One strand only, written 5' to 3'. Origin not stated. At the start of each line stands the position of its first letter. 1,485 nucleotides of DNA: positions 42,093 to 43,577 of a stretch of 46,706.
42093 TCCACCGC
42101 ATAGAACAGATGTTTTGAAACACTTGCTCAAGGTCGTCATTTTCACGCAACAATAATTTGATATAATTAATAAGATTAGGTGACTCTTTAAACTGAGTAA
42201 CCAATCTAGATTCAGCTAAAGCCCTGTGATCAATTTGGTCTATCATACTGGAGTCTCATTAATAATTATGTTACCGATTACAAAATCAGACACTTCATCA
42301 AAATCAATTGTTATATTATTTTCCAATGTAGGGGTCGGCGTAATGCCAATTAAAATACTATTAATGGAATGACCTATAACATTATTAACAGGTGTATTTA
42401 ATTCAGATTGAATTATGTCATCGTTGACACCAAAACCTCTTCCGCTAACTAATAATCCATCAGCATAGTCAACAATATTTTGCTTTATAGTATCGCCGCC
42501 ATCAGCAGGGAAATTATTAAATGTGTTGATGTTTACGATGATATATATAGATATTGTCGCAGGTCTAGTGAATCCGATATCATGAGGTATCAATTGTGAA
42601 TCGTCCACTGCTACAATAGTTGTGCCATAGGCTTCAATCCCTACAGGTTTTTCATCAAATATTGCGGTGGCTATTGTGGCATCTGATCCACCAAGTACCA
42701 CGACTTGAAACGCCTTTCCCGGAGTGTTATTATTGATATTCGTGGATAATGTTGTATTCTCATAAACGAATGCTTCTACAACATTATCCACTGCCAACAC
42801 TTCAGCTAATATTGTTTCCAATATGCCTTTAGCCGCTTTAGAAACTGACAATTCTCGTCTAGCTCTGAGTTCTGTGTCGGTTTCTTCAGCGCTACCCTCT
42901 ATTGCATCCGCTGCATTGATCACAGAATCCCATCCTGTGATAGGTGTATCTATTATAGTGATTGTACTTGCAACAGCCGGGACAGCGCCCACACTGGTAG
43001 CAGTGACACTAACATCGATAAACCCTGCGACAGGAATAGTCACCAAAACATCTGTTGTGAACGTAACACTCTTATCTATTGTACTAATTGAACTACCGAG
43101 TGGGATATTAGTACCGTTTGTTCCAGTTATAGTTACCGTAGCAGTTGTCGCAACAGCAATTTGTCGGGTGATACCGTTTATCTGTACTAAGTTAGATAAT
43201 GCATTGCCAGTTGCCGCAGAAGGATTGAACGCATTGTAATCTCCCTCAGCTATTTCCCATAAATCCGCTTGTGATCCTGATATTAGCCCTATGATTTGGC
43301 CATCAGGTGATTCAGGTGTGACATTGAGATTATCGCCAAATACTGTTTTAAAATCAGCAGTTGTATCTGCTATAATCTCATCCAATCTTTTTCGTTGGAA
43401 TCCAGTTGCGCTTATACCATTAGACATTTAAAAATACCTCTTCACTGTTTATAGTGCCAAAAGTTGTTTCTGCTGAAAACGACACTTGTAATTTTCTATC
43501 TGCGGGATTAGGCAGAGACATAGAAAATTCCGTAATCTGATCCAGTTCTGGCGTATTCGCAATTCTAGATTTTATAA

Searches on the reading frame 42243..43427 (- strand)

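Call 106: search_protein_families(library=pfam, proteins=[window:42243-43427:-], max_evalue=0.001)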
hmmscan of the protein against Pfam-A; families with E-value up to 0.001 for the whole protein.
window:42243-43427:- (394 aa): 1 family
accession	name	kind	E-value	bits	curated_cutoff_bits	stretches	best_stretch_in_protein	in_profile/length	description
PF04865.19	Baseplate_J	-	2.4e-20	73.3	21.1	1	74-246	2-169/255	Baseplate J-like protein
